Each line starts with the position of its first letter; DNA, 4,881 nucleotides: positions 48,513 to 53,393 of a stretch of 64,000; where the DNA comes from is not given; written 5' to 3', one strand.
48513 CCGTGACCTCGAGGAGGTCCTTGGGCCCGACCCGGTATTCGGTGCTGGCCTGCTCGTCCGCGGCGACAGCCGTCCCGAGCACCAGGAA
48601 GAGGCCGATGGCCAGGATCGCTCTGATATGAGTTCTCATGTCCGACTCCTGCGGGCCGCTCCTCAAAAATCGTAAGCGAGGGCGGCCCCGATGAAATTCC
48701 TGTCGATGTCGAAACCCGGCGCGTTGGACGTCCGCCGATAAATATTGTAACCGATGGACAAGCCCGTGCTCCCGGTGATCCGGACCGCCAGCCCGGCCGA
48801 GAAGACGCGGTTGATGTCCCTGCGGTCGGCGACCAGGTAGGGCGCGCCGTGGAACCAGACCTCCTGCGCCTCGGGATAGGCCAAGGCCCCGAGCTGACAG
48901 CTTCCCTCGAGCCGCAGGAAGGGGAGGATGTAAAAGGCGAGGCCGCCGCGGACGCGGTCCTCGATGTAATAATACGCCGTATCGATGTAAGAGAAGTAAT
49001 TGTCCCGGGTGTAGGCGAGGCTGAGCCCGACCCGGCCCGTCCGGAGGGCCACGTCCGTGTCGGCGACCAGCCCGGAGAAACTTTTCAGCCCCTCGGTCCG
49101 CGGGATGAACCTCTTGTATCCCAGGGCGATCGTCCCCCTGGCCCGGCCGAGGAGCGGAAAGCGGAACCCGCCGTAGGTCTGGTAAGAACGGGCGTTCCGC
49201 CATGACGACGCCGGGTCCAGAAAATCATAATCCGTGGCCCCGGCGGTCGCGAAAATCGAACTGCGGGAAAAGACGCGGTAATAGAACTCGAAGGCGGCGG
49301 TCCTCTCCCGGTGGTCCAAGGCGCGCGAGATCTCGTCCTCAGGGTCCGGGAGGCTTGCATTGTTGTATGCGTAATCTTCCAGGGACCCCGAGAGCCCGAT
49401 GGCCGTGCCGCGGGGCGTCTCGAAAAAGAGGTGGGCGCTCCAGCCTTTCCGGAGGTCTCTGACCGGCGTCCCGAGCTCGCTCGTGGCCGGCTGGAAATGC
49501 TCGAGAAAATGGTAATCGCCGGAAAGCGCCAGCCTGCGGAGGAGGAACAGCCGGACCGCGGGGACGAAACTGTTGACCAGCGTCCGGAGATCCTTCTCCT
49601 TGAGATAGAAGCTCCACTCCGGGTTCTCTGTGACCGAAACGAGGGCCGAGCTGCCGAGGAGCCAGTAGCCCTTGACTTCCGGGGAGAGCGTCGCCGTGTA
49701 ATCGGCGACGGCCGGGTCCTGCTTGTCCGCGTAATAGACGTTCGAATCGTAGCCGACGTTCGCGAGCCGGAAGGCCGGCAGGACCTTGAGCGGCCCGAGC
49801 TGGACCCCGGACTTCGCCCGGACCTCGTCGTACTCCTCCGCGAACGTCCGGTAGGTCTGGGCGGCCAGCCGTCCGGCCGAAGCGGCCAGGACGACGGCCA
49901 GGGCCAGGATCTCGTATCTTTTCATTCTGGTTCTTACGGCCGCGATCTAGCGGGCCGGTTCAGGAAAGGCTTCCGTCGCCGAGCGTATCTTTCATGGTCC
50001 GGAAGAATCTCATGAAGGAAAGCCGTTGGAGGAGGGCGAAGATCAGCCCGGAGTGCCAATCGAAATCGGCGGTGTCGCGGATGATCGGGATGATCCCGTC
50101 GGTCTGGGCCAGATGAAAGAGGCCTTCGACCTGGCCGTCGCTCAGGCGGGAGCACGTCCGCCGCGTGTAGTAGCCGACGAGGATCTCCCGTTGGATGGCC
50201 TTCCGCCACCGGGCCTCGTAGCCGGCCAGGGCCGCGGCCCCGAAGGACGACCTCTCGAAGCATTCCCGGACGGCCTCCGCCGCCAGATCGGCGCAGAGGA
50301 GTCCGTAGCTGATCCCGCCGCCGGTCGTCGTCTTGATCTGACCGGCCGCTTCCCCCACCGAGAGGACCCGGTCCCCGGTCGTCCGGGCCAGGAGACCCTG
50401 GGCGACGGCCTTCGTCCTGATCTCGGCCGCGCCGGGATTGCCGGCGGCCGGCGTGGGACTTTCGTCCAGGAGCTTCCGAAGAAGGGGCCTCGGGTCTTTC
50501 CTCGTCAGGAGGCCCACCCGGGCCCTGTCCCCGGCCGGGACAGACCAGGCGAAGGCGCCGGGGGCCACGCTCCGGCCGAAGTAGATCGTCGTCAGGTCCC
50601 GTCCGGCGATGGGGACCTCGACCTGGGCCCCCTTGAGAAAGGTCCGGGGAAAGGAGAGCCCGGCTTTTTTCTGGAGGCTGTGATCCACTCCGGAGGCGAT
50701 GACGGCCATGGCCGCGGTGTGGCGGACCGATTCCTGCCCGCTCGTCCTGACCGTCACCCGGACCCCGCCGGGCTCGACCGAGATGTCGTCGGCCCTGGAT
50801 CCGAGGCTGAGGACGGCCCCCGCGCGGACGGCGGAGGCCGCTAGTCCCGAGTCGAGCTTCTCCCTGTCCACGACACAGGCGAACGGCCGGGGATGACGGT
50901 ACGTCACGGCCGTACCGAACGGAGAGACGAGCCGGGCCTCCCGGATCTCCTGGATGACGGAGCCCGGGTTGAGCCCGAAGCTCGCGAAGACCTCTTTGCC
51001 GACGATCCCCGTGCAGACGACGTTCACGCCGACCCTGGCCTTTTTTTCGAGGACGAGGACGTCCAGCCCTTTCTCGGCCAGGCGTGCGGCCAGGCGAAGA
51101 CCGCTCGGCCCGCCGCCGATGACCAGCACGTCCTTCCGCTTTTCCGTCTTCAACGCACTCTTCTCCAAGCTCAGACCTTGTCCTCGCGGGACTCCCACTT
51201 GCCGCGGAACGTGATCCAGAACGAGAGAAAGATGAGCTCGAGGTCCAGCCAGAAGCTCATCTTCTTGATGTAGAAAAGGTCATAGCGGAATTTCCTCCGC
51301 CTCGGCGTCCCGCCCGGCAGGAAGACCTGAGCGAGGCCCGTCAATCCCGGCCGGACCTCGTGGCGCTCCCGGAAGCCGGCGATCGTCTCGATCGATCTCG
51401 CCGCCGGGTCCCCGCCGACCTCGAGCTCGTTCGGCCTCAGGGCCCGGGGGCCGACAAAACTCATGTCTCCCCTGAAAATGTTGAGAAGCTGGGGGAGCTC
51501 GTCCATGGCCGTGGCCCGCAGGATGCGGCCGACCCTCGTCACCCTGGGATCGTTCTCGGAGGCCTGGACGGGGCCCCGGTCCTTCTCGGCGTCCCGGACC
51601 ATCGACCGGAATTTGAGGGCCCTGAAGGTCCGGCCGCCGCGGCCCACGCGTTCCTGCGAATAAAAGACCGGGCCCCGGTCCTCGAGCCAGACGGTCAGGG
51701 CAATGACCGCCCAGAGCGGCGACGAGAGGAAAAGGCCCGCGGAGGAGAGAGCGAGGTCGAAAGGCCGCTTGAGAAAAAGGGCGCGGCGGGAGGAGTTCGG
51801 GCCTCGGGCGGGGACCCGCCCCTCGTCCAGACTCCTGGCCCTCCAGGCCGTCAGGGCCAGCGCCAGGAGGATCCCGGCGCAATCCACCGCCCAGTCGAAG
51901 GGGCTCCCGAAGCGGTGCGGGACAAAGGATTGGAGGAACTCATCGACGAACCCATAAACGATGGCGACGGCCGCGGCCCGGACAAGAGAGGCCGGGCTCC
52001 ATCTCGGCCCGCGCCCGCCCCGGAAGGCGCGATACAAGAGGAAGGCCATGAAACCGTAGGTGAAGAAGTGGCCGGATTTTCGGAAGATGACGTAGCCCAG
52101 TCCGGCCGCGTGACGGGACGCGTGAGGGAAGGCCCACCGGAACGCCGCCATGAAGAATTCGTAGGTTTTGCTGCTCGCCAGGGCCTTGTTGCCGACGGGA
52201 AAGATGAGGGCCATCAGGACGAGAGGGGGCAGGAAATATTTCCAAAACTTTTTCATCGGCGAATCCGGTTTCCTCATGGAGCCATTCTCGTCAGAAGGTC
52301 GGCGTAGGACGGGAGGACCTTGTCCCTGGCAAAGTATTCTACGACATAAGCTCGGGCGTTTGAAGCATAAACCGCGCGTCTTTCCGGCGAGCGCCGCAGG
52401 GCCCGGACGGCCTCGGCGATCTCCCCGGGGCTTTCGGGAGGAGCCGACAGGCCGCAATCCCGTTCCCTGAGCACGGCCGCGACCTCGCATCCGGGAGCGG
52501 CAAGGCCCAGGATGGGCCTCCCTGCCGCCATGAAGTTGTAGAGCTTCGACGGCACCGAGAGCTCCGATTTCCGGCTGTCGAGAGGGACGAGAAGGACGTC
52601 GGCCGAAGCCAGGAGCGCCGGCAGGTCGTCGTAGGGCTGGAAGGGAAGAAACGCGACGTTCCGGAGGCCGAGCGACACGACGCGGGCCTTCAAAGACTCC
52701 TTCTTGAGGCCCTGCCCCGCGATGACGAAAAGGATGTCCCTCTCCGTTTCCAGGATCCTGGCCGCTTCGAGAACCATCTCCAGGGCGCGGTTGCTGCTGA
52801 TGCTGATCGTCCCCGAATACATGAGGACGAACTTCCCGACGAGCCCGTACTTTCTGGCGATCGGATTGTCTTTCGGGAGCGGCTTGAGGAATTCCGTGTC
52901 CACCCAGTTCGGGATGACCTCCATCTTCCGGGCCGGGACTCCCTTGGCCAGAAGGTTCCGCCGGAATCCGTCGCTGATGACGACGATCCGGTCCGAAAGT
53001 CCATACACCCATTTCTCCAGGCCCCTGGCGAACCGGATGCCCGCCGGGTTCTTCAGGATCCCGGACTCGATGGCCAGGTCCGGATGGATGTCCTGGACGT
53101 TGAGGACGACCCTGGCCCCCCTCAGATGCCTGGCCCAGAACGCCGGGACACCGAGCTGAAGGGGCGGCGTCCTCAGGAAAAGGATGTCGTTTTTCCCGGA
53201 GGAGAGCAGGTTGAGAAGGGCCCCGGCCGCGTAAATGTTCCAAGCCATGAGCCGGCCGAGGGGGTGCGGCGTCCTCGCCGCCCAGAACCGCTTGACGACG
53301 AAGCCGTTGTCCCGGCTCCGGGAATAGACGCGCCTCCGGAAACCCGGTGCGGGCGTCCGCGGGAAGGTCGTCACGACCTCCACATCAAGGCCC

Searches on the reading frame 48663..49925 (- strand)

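Call 48: search_protein_families(library=pfam, proteins=[window:48663-49925:-], max_evalue=0.00001)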
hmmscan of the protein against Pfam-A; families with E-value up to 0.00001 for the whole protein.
window:48663-49925:- (420 aa): 1 family
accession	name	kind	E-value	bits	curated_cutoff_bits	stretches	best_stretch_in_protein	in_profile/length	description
PF10082.15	BBP2_2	-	6.4e-08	32.3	23.7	1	39-416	6-374/378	Putative beta-barrel porin 2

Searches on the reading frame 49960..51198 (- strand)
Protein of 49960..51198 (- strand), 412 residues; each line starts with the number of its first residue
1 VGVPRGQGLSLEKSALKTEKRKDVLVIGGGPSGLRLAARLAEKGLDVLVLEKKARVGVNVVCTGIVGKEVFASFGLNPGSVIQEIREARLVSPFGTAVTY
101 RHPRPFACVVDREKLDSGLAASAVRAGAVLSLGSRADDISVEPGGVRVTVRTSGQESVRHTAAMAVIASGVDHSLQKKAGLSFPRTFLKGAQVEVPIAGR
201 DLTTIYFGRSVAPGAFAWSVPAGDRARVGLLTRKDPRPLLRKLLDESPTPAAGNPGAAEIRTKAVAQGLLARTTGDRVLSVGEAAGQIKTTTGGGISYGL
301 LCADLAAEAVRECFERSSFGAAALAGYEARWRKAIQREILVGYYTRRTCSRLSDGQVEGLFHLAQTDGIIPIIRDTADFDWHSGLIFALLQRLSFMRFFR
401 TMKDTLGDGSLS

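Call 48: search_protein_families(library=pfam, proteins=[window:49960-51198:-], max_evalue=0.00001)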
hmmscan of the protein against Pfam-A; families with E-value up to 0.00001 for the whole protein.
window:49960-51198:- (412 aa): 9 families
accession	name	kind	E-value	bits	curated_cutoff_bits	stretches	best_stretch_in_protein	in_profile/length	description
PF01266.30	DAO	-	6e-11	42.9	27.9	1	23-57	1-35/353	FAD dependent oxidoreductase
PF05834.18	Lycopene_cycl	-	6.5e-09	35.8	23.4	1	23-175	1-145/380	Lycopene cyclase protein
PF00890.30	FAD_binding_2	-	2.2e-08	34.2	20.4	1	23-61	1-39/414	FAD binding domain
PF13450.12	NAD_binding_8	-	7.7e-08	32.9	21.9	1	26-60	1-35/68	NAD(P)-binding Rossmann-like domain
PF01494.25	FAD_binding_3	-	1.3e-07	31.6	22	1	23-186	3-174/349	FAD binding domain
PF03486.20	HI0933_like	-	8.1e-07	29.2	50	1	23-64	2-43/244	HI0933-like protein Rossmann domain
PF12831.13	FAD_oxidored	-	3.8e-06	26.9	27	1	23-180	1-154/416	FAD dependent oxidoreductase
PF07992.20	Pyr_redox_2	-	7.2e-06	26.1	26.1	0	22-119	1-58/291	Pyridine nucleotide-disulphide oxidoreductase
PF01946.23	Thi4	-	1e-05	25.4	26.2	0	20-64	16-61/235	Thi4 family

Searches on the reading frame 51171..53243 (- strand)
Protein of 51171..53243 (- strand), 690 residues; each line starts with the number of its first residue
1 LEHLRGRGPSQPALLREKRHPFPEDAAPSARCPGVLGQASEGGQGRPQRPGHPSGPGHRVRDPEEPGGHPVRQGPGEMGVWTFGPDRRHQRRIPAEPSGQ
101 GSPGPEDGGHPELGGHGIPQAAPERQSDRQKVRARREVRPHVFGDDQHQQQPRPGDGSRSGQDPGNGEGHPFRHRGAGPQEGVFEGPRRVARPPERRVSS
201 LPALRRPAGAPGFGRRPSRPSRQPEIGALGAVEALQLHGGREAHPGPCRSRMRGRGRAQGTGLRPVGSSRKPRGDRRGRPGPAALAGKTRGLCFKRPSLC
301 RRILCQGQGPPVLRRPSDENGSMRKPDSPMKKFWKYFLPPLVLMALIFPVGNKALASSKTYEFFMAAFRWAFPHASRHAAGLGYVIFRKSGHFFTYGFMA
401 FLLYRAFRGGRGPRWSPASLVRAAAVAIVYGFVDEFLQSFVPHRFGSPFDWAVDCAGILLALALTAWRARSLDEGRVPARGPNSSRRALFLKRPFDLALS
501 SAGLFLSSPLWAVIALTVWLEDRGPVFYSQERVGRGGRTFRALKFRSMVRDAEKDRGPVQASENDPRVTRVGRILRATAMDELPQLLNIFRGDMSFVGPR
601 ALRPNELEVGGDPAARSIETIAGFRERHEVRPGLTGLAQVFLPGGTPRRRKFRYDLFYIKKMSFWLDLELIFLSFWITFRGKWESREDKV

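Call 48: search_protein_families(library=pfam, proteins=[window:51171-53243:-], max_evalue=0.00001)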
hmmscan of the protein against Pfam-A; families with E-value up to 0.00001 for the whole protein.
window:51171-53243:- (690 aa): 2 families
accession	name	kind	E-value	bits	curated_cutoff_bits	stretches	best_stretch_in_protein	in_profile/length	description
PF02397.22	Bac_transf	-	5.4e-60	202.4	27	1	492-679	1-178/179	Bacterial sugar transferase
PF04892.17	VanZ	-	5.4e-09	37.2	30.1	1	377-465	51-122/126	VanZ like family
